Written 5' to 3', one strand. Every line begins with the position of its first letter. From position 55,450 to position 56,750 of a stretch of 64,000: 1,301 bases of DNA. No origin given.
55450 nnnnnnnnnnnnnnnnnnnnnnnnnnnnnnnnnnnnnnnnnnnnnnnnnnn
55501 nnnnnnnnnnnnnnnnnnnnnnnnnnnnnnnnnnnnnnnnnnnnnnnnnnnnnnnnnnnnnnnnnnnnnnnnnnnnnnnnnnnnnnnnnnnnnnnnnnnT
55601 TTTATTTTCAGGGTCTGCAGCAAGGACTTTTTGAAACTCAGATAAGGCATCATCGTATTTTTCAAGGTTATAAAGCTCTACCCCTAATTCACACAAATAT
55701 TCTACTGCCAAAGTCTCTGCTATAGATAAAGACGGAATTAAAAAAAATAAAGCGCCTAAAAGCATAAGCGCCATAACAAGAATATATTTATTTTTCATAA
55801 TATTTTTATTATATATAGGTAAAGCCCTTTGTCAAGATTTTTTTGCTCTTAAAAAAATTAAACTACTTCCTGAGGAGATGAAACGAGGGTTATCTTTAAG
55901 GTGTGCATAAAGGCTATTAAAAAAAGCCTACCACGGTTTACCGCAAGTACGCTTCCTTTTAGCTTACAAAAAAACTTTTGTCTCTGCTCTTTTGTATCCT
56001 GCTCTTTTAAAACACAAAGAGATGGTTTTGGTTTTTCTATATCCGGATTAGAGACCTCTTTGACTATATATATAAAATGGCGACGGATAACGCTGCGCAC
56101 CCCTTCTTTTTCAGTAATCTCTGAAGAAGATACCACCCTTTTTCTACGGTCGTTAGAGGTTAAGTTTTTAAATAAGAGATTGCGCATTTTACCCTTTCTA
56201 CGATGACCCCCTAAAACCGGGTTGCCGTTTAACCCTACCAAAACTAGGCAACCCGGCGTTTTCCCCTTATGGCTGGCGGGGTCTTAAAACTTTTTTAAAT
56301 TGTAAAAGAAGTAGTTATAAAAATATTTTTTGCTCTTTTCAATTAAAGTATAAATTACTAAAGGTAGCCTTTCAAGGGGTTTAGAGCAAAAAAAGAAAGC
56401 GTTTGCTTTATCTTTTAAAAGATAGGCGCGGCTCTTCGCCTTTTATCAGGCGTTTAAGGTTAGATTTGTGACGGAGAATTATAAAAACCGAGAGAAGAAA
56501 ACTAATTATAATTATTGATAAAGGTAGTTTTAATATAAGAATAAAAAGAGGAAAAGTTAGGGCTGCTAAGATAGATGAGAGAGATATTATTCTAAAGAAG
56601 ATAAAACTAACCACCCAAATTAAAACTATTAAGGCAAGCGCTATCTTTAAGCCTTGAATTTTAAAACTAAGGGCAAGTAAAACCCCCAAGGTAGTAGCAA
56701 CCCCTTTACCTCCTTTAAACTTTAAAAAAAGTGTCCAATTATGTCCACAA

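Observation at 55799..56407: Unannotated ~600-nt island with consensus promoter, nested GC-rich hairpins with alternative pairings and a small basic ORF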

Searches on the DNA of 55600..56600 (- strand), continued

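Call 50: search_with_rna_model(model_id=R1, sources=[L081, L082, L083, L084, L085, L086, L087, L088, L090, L091, L092, L093, L094, L095, L096, L097, L098, L100, L101, L102, L103, L104, L105, L106, L107, L109, L110, L112, L114, L117, L118, L119, L120, L121, L122, L124, L125, L126, L127, L128, L131, L132, L133, L134, L135, L136, L137, L138, L139, L140, L141, L142, L143, L145, L146, L147, L148, L149, L150, L151, L152, L156, L157, L158, L159, L160, L161, L162, L163, L164, L165, L166, L167, L168, L169, L170, L172, L173, L174, L175, L176, L178, L179, L181, L183, L184, L186, L189, L191, L193, L194, L195, L196, L197, L198, L199, L200], max_evalue=0.001)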
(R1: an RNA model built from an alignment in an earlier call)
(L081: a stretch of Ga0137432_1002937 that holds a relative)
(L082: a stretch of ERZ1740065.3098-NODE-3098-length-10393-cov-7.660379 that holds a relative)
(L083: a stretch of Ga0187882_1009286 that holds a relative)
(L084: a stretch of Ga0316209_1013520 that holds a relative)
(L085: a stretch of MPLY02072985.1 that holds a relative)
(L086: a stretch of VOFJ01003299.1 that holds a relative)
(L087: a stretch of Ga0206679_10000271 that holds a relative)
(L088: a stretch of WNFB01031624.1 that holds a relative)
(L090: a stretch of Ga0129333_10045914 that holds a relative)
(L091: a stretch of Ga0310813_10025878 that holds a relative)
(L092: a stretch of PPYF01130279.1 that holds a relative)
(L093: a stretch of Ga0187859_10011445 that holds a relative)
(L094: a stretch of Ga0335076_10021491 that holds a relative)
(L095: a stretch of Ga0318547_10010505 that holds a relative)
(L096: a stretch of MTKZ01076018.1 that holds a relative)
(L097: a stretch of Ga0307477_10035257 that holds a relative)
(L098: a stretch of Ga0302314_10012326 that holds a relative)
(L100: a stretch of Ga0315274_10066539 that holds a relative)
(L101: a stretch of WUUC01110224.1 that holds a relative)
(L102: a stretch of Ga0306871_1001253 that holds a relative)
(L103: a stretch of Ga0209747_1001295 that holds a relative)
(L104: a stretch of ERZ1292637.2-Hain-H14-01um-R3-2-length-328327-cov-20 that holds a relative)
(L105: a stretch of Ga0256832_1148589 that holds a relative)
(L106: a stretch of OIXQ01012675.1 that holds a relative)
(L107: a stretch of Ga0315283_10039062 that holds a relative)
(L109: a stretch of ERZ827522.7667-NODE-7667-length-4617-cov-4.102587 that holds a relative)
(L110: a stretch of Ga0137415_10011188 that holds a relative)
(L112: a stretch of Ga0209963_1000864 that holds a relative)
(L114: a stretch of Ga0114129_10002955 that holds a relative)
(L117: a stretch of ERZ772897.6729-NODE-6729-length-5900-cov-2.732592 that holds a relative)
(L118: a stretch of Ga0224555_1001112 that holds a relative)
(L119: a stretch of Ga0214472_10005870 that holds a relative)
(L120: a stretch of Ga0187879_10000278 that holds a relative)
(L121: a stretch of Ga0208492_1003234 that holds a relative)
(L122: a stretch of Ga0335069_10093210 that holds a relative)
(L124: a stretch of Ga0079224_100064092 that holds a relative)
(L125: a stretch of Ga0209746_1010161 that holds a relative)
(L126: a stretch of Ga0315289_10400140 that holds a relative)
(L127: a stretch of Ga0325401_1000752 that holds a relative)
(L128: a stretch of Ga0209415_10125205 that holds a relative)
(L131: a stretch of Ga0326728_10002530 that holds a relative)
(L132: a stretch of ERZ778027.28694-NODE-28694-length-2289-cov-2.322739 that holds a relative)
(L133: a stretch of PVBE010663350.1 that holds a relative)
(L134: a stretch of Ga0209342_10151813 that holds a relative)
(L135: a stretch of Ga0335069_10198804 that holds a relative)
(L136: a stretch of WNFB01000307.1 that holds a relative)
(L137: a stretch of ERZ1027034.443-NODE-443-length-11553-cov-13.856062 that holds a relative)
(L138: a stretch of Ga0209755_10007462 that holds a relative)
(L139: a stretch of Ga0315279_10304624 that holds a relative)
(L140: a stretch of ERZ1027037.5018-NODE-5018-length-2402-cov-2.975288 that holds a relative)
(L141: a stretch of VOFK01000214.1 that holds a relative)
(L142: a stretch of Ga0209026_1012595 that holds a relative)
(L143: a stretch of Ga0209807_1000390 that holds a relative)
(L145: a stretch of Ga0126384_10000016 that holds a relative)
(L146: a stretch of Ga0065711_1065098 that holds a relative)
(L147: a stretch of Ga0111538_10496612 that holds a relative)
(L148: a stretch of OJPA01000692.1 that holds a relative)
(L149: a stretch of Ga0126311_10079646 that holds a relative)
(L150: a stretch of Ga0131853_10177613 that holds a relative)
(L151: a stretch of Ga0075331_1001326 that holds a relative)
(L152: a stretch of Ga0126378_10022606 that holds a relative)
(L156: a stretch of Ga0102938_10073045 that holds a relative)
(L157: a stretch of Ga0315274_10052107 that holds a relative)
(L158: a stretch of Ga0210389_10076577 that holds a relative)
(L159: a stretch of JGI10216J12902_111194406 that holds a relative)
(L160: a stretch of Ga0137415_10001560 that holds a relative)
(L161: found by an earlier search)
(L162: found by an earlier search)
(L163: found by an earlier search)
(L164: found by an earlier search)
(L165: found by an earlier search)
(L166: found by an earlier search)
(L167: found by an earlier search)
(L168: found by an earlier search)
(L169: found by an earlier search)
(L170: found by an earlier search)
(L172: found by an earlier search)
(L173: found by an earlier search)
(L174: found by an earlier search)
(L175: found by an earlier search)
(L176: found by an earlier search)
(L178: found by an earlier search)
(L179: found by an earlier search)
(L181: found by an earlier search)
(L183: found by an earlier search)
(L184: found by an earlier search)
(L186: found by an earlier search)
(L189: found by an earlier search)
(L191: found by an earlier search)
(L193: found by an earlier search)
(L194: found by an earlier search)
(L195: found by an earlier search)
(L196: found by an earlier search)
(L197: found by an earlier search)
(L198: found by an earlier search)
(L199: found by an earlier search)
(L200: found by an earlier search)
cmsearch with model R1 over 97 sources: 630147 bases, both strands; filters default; matches with E-value up to 0.001: 0.
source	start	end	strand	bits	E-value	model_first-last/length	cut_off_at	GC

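Call 67: search_rna_families(sources=[L201, L203, L077, L049], threshold=evalue, max_evalue=1, show_alignments=4)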
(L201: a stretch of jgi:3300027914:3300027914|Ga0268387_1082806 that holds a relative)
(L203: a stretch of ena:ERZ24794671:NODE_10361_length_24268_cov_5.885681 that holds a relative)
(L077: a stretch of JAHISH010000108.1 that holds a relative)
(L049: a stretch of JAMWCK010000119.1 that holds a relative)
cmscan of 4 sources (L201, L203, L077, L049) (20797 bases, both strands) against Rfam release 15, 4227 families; matches with E-value up to 1: 5.
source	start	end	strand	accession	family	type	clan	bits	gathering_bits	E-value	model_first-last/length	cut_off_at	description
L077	2839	2935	+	RF03168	c-di-GMP-I-UAU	Cis-reg; riboswitch;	CL00126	42.1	65.9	4.1e-06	1-81/81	no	c-di-GMP-I-UAU riboswitch aptamer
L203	2814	2990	-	RF02079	STnc180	Gene; sRNA;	-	28.6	50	0.047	1-208/208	no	Enterobacterial sRNA STnc180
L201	3426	3466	+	RF04240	mir-4716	Gene; miRNA;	-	25.1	76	0.27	1-84/84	no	mir-4716 microRNA precursor family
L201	3426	3466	-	RF04240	mir-4716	Gene; miRNA;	-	25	76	0.29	1-84/84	no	mir-4716 microRNA precursor family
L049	229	300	+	RF03167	c-di-GMP-I-GGC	Cis-reg; riboswitch;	CL00126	22.5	59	0.23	1-80/80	no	c-di-GMP-I-GGC riboswitch aptamer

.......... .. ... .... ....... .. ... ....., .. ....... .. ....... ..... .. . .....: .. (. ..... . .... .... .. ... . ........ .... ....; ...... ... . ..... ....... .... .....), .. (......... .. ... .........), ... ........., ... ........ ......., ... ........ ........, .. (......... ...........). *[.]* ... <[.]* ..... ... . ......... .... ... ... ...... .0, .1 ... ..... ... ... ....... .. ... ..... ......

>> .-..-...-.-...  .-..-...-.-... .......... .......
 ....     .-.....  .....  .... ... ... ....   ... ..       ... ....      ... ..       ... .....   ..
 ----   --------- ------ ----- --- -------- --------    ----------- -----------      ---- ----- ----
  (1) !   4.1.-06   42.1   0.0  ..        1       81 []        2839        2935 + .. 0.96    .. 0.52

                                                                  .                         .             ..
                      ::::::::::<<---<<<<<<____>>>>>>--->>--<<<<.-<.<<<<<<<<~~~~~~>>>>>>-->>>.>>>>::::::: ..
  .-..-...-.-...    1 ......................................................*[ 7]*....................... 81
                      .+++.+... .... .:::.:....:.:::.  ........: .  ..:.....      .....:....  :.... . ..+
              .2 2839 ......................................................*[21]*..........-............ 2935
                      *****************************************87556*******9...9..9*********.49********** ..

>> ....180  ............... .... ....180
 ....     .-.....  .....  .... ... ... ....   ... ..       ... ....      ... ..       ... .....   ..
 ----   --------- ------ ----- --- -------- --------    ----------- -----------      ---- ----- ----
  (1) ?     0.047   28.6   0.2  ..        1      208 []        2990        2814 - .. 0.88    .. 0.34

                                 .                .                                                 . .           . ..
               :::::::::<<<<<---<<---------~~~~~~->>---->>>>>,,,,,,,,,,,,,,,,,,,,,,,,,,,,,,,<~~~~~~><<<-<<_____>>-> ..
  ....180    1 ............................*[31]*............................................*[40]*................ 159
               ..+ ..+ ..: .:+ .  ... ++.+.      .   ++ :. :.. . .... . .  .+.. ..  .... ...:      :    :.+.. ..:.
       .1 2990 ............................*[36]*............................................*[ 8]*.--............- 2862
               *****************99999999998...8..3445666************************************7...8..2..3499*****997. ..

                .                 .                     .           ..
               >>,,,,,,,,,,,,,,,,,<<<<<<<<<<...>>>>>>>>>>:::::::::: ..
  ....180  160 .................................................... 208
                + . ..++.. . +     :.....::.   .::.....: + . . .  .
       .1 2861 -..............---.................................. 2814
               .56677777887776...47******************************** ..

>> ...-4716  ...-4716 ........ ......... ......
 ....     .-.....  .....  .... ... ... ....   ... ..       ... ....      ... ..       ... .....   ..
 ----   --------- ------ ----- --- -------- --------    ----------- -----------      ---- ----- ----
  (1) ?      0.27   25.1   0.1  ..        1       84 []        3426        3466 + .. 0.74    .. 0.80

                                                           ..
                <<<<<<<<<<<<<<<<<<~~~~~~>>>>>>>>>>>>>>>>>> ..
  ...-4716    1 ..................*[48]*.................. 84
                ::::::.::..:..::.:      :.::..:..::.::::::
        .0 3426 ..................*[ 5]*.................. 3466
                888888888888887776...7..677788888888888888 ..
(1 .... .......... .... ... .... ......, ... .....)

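Call 75: search_rna_families(sources=[L001, L002, L003, L004, L009, L011, L014, L017, L020, L035, L032], threshold=evalue, max_evalue=5)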
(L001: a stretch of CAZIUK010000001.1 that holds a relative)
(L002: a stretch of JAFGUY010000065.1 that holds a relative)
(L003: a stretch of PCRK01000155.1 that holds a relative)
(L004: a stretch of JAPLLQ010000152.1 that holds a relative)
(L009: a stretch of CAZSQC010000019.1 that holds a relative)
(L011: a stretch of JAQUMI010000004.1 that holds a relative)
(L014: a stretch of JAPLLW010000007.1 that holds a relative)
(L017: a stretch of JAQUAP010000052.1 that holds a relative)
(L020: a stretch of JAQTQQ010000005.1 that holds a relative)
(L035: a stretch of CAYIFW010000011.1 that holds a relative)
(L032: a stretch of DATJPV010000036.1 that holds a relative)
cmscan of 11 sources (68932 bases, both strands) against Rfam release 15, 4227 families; matches with E-value up to 5: 4.
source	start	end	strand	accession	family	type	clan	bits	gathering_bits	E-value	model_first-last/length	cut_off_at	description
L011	6216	6283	+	RF04337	Plastid-psbJ-1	Cis-reg;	CL00152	28.6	62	2.8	1-64/64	no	Plastid-psbJ-1 3UTR RNA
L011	6218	6283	-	RF04341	Plastid-psbJ-5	Cis-reg;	CL00152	26.1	53.1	1.4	1-59/59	no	Plastid-psbJ-5 3UTR RNA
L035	3870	3940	+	RF01952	SOX2OT_exon2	Gene; lncRNA;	-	19.7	45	4.5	1-69/69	no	SOX2 overlapping transcript exon 2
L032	2860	2930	+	RF03167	c-di-GMP-I-GGC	Cis-reg; riboswitch;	CL00126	19.7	59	4.6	1-80/80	no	c-di-GMP-I-GGC riboswitch aptamer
